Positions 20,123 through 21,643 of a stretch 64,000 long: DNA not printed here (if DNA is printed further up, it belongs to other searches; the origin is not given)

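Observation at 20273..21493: Non-B12 radical SAM with Cys-rich C-terminal domain directly coupled to pepM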

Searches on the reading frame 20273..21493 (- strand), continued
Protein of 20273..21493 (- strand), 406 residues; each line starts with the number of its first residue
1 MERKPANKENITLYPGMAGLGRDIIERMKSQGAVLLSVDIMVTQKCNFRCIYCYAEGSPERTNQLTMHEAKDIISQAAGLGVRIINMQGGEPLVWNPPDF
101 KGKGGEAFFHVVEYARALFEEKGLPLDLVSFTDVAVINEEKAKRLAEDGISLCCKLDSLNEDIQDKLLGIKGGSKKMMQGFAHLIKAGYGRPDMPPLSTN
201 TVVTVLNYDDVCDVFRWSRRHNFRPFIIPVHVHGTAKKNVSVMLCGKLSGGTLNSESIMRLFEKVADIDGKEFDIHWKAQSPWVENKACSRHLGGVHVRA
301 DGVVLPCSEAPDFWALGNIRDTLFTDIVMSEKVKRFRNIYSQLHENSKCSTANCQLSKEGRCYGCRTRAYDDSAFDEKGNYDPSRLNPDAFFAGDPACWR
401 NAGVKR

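Call 22: find_encoding_contigs(protein=P0091, flank=8000, max_places=3)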
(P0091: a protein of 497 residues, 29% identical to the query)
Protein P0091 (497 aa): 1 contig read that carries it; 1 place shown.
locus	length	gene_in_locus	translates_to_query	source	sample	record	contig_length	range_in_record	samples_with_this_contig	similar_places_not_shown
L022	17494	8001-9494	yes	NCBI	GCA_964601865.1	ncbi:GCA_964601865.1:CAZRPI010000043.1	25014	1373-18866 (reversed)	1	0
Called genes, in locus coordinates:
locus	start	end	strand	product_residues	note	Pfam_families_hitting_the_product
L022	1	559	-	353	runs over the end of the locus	PF03372:Exo_endo_phos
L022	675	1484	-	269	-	PF00072:Response_reg, PF01627:Hpt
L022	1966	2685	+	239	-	PF00106:adh_short, PF08659:KR, PF13561:adh_short_C2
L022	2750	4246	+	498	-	PF01266:DAO (faint), PF01593:Amino_oxidase, PF13450:NAD_binding_8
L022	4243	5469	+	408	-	PF00109:ketoacyl-synt, PF00108:Thiolase_N (faint), PF02801:Ketoacyl-synt_C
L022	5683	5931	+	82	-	PF00550:PP-binding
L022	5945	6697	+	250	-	PF01553:Acyltransferase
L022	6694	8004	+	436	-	PF00501:AMP-binding, PF14535:AMP-binding_C_2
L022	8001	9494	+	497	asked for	PF04055:Radical_SAM, PF13353:Fer4_12 (weak), PF13186:SPASM (faint), PF22817:ApeP-like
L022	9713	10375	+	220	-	PF03548:LolA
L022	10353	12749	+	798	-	-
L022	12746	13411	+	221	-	-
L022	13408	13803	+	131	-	PF22818:ApeI-like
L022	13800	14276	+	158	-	PF13279:4HBT_2, PF03061:4HBT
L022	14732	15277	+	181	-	PF02801:Ketoacyl-synt_C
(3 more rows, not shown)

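Call 23: find_encoding_contigs(protein=P0072, flank=8000, max_places=2)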
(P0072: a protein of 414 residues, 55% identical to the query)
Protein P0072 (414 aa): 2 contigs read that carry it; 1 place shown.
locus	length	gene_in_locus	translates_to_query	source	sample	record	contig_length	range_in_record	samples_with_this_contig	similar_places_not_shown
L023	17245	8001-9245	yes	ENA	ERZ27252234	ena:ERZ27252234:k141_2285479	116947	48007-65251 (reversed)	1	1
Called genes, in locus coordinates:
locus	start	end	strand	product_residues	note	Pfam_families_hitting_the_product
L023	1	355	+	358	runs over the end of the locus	PF00155:Aminotran_1_2 (weak), PF01041:DegT_DnrJ_EryC1, PF00266:Aminotran_5 (faint), PF01053:Cys_Met_Meta_PP (faint)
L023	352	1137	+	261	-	PF05050:Methyltransf_21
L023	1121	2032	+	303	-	PF00884:Sulfatase (weak)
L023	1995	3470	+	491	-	PF02310:B12-binding, PF04055:Radical_SAM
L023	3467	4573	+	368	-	PF00266:Aminotran_5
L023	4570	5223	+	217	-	PF04991:LicD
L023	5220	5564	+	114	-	-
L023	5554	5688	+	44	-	-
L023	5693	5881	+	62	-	-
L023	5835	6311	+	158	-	PF02775:TPP_enzyme_C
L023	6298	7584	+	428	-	PF01467:CTP_transf_like, PF13714:PEP_mutase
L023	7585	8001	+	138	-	PF01467:CTP_transf_like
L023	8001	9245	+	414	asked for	PF13353:Fer4_12 (weak), PF04055:Radical_SAM, PF13186:SPASM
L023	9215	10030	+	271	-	-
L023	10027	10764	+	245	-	PF04991:LicD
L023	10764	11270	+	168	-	-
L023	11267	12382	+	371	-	-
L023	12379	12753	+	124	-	PF01467:CTP_transf_like (faint)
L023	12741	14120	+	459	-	PF02310:B12-binding, PF04055:Radical_SAM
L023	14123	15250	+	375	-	PF18911:PKD_4, PF00801:PKD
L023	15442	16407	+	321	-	PF05496:RuvB_N (weak), PF25199:nSTAND_NTPase5 (weak), PF07724:AAA_2 (weak), PF13173:AAA_14 (weak), PF00004:AAA, PF13177:DNA_pol3_delta2 (weak), PF21960:RCF1-5-like_lid (weak), PF08542:Rep_fac_C, +4 more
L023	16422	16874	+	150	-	-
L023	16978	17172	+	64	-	-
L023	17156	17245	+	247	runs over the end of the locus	PF12684:DUF3799, PF12705:PDDEXK_1, PF01930:Cas_Cas4 (weak)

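Call 24: find_encoding_contigs(protein=P0065, flank=8000, max_places=2)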
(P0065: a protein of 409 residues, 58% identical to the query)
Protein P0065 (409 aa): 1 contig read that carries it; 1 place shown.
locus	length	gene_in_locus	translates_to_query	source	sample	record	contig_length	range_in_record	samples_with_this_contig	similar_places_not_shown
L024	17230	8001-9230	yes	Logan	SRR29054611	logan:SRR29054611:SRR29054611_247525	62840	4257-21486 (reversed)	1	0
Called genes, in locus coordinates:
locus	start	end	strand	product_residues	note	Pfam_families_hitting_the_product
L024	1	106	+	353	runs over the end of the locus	PF00534:Glycos_transf_1, PF13692:Glyco_trans_1_4, PF13524:Glyco_trans_1_2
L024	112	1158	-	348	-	-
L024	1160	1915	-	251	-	PF08003:Methyltransf_9 (weak), PF13489:Methyltransf_23, PF05148:Methyltransf_8 (weak), PF13847:Methyltransf_31, PF08241:Methyltransf_11, PF08242:Methyltransf_12, PF13649:Methyltransf_25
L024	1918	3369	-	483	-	PF02310:B12-binding, PF04055:Radical_SAM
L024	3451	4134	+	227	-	PF01066:CDP-OH_P_transf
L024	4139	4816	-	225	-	PF02353:CMAS, PF03848:TehB, PF01209:Ubie_methyltran, PF05175:MTS, PF13489:Methyltransf_23, PF13847:Methyltransf_31, PF08241:Methyltransf_11, PF08242:Methyltransf_12, +1 more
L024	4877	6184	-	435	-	PF07690:MFS_1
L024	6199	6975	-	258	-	PF00483:NTP_transferase (weak), PF12804:NTP_transf_3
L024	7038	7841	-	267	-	-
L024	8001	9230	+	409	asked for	PF04055:Radical_SAM, PF13186:SPASM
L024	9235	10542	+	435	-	PF01467:CTP_transf_like, PF13714:PEP_mutase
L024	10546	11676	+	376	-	PF02776:TPP_enzyme_N, PF02775:TPP_enzyme_C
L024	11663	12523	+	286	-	PF04794:YdjC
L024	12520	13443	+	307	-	PF00535:Glycos_transf_2, PF10111:Glyco_tranf_2_2, PF13641:Glyco_tranf_2_3 (weak)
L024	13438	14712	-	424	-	PF03721:UDPG_MGDP_dh_N, PF00984:UDPG_MGDP_dh, PF03720:UDPG_MGDP_dh_C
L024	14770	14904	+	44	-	-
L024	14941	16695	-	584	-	-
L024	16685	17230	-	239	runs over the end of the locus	-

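Call 25: find_encoding_contigs(protein=P0041, flank=8000, max_places=2)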
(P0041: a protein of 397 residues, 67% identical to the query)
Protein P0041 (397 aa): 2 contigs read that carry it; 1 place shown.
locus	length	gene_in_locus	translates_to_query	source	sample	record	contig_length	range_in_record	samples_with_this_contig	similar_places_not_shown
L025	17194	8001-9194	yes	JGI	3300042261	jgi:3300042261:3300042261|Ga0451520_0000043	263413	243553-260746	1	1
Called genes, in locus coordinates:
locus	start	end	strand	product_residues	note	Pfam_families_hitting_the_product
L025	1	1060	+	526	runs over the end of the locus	PF02310:B12-binding, PF04055:Radical_SAM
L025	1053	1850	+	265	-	PF00535:Glycos_transf_2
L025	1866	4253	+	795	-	PF09586:YfhO (faint)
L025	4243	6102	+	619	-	PF02366:PMT (weak)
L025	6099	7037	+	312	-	PF13489:Methyltransf_23, PF13847:Methyltransf_31, PF08241:Methyltransf_11, PF08242:Methyltransf_12, PF13649:Methyltransf_25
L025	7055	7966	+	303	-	PF00892:EamA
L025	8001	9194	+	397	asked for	PF04055:Radical_SAM, PF13353:Fer4_12 (weak), PF13186:SPASM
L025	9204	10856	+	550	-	PF13714:PEP_mutase, PF12804:NTP_transf_3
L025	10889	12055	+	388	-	PF02776:TPP_enzyme_N, PF02775:TPP_enzyme_C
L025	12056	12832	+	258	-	PF00483:NTP_transferase, PF12804:NTP_transf_3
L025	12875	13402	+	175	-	PF00293:NUDIX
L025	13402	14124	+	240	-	PF02224:Cytidylate_kin, PF13189:Cytidylate_kin2 (weak), PF13238:AAA_18 (faint)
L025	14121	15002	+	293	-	-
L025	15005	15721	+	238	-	PF13489:Methyltransf_23 (weak), PF07021:MetW (weak), PF13847:Methyltransf_31 (faint), PF08241:Methyltransf_11, PF08242:Methyltransf_12, PF13649:Methyltransf_25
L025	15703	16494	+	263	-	PF00535:Glycos_transf_2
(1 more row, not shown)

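Call 26: predict_structure(alignment_id=A1)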
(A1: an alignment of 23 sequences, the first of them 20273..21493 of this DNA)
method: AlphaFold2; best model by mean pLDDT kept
length: 406 residues; sequences in the alignment: 23
mean_pLDDT: 77.8   pTM: 0.81
mean pLDDT of the five models: 77.8, 77.0, 76.6, 74.7, 71.9
residues with pLDDT >= 90: 163; 70-90: 105; 50-70: 89; < 50: 49
segments of 3 or more residues with pLDDT < 50: 234-236, 239-251, 283-291, 363-366, 393-406
pLDDT, mean of each block of 10 residues (from residue 1): 62 54 75 88 85 68 94 97 87 92 90 96 91 92 94 92 91 95 97 90 87 96 84 48 43 72 91 85 45 76 81 85 95 71 58 65 51 62 62 46 42
secondary structure, 60 per line:
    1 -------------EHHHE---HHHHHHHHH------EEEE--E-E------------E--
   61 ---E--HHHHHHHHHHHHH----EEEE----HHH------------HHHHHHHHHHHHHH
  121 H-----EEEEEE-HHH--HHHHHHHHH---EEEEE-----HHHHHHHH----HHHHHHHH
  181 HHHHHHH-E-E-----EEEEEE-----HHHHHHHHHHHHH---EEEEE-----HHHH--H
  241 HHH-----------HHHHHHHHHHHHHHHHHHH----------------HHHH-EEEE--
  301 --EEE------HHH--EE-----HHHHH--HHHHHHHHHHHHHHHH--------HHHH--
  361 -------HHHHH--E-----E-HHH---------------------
elements in order: H22-30 E37-40 H67-79 E84-87 H107-121 E127-132 H139-147 E151-155 H161-168 H173-187 E197-202 H208-220 E224-228 H234-237 H240-243 H255-273 H290-293 E295-298 E303-305 H324-328 H331-346 H355-358 H368-372

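Call 28: search_solved_structures(query=A1, max_evalue=0.001, show_alignments=2)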
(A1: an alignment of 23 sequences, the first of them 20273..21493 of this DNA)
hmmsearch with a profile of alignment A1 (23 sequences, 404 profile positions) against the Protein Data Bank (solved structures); distinct sequences matched with E-value up to 0.001: 14.
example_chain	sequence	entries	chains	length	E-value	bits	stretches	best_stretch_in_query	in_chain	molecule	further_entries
6efn_A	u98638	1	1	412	2e-09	39.7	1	36-329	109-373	Sporulation killing factor maturation protein SkfB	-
9dfn_A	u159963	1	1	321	1.1e-07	34.1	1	36-211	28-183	Radical SAM core domain-containing protein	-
9dfu_A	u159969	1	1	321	2e-07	33.2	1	36-211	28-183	Radical SAM core domain-containing protein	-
2fb2_A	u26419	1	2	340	3.5e-07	32.3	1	25-98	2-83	Molybdenum cofactor biosynthesis protein A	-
1tv7_A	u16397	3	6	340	3.8e-07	32.2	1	25-98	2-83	Molybdenum cofactor biosynthesis protein A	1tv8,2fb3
4k37_A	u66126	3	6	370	1.3e-06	30.5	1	45-375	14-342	Anaerobic sulfatase-maturating enzyme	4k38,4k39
4k36_A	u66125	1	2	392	2.2e-06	29.7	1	45-375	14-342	Anaerobic sulfatase-maturating enzyme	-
4m7t_A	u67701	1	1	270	4.9e-06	28.6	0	300-355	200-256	BtrN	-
4m7s_A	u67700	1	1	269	5.4e-06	28.4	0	300-355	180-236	BtrN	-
8vpo_A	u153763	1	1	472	9.1e-06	27.7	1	30-184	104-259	Radical SAM core domain-containing protein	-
5vsl_A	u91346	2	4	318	0.00015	23.7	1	35-209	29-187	Radical S-adenosyl methionine domain-containing protein 2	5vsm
6q2p_A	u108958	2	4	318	0.00016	23.6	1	35-209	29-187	Radical S-adenosyl methionine domain-containing protein 2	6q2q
7n7h_A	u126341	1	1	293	0.0003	22.7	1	36-117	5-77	VIPERIN-LIKE ENZYME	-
8wm2_A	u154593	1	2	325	0.00086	21.2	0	41-97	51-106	Fe-S radical SAM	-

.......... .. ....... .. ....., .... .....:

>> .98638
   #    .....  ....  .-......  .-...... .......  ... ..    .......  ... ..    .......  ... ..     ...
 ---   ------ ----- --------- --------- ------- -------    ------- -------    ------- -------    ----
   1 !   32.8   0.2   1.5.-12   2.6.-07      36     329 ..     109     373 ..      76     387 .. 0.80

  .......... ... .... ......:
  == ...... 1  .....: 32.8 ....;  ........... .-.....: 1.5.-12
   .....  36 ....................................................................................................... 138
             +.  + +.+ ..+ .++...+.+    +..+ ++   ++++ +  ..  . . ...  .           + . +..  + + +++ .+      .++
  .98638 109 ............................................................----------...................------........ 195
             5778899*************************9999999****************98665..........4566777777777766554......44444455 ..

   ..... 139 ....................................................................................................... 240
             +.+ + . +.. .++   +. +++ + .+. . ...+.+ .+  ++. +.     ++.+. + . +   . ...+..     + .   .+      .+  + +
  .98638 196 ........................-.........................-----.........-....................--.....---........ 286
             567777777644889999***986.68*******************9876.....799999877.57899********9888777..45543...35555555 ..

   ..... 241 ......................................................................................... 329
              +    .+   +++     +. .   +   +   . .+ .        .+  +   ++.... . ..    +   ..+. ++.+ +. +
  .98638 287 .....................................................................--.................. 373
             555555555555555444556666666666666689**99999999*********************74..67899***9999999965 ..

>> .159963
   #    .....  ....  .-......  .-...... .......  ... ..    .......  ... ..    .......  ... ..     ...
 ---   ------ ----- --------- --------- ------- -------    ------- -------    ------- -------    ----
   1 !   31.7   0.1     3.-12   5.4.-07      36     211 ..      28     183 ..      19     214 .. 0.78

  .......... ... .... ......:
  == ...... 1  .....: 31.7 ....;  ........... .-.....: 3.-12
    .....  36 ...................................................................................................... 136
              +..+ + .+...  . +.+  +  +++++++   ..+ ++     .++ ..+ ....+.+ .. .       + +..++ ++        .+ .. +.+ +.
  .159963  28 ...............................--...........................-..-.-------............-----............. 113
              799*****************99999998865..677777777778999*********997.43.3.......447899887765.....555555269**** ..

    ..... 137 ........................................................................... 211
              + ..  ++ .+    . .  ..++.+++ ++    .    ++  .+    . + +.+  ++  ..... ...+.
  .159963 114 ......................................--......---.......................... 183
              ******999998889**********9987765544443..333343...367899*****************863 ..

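Call 29: fold_search(model_id=the predicted structure, library=pdb)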
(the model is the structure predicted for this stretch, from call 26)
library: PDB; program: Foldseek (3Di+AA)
matches with E <= 10: 1691; with E <= 0.001: 128
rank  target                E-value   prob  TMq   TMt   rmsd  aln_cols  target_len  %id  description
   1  6efn                  7.1e-13  1.00  0.55  0.58   5.2       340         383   21  Structure of a RiPP maturase, SkfB (released 2018-10-24)
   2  4k38_A                1.8e-12  1.00  0.62  0.68   5.3       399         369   19  Native anSMEcpe with bound AdoMet and Kp18Cys peptide (released 2013-05-08)
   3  4k39_A                2.6e-12  1.00  0.60  0.67   5.3       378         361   20  Native anSMEcpe with bound AdoMet and Cp18Cys peptide (released 2013-05-08)
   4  4k36_A                7.4e-12  1.00  0.60  0.64   5.4       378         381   19  His6 tagged anSMEcpe with bound AdoMet (released 2013-05-08)
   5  4k37_A                1.2e-11  1.00  0.62  0.68   5.1       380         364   19  Native anSMEcpe with bound AdoMet (released 2013-05-08)
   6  4k36_B                1.4e-11  1.00  0.61  0.67   5.2       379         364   18  His6 tagged anSMEcpe with bound AdoMet (released 2013-05-08)
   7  5why_A                1.8e-11  1.00  0.60  0.59   7.8       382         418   17  Structural Insights into Thioether Bond Formation in the Biosynthesis of Sactipeptides (released 2017-07-26)
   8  4k37_B                3.5e-11  1.00  0.61  0.66   5.5       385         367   18  Native anSMEcpe with bound AdoMet (released 2013-05-08)
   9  5why_B                4.6e-11  1.00  0.61  0.59   7.8       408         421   16  Structural Insights into Thioether Bond Formation in the Biosynthesis of Sactipeptides (released 2017-07-26)
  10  4k38_B                6.2e-11  1.00  0.61  0.67   5.4       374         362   19  Native anSMEcpe with bound AdoMet and Kp18Cys peptide (released 2013-05-08)
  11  5wgg_A                7.8e-11  1.00  0.61  0.56   7.8       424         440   15  Structural Insights into Thioether Bond Formation in the Biosynthesis of Sactipeptides (released 2017-07-26)
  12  4k39_B                1.3e-10  1.00  0.60  0.67   5.1       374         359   18  Native anSMEcpe with bound AdoMet and Cp18Cys peptide (released 2013-05-08)
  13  5v1s_A                1.8e-10  1.00  0.57  0.55   6.5       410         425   16  Crystal structure of Streptococcus suis SuiB bound to S-adenosylmethionine (released 2017-08-30)
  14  8vpo                  3.1e-10  1.00  0.48  0.44   6.6       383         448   15  X-Ray Crystal Structure of TigE from Paramaledivibacter caminithermalis (released 2024-02-07)
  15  5v1q_B                4.3e-10  1.00  0.54  0.50   7.2       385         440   16  Crystal structure of Streptococcus suis SuiB (released 2017-08-30)
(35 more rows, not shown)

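Call 34: find_related_loci(query=A1, collection=metagenome_contigs, flank=8000)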
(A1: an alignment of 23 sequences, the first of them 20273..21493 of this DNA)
Query A1 (406 aa) in metagenome_contigs; peptide patterns used: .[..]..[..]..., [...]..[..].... (x = any residue, [..] = any of these).
84 stretches matched a pattern; 34 encode a relative of the query (tblastn E <= 1e-3); 34 distinct loci.
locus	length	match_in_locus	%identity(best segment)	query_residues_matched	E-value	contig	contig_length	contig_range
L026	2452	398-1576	71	9-401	0e+0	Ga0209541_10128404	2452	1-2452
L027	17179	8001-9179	71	8-400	0e+0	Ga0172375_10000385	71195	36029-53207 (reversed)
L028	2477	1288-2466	69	8-400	0e+0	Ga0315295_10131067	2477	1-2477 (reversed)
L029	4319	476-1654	69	8-400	0e+0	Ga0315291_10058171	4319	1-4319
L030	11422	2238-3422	69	8-402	0e+0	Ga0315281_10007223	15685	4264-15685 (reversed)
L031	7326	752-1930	68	8-401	0e+0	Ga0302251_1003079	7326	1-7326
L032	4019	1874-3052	68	8-400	0e+0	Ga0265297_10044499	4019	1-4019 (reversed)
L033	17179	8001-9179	66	7-400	0e+0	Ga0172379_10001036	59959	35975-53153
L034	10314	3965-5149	67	8-402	0e+0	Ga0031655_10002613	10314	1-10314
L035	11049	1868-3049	67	7-400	0e+0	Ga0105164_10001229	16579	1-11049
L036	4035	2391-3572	67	7-400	0e+0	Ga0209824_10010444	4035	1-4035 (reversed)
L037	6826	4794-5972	66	8-400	0e+0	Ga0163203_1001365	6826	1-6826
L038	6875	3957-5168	64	3-406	0e+0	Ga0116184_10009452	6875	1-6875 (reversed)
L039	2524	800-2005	61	4-400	0e+0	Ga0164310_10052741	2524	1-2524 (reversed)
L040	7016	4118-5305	62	7-400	6e-171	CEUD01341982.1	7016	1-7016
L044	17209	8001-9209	57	2-400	5e-160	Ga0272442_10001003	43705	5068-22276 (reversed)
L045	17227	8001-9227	55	2-406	3e-155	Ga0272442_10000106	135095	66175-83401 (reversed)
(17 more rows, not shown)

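Call 41: search_protein_representatives(alignment_id=A1)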
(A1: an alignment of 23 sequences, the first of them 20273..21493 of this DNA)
Query: 23 sequences, 404 profile positions. Proteins with E-value up to 0.001 (for the whole library): 13482; up to 1e-10: 1183; up to 1e-30: 104. The best 150 are listed.
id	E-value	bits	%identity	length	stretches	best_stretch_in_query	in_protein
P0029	3.7e-226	766.7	-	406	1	3-402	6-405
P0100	6.4e-97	341.1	-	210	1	74-283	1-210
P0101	1.8e-92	326.5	-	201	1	7-195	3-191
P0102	4.0e-79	282.5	-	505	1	8-398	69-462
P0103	4.6e-75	269.1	-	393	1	9-375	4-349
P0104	9.3e-73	261.5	-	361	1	13-373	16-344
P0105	2.8e-69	250.1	-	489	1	11-370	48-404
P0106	4.9e-62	226.2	-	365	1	15-370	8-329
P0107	7.7e-61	222.3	-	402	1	41-370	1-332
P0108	4.3e-55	203.4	-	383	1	11-333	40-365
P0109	3.5e-53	197.1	-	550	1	30-370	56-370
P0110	1.1e-51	192.1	-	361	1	29-371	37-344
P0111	1.4e-51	191.8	-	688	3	35-371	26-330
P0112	5.2e-51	189.9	-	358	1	20-371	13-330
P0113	2.9e-50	187.5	-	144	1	8-150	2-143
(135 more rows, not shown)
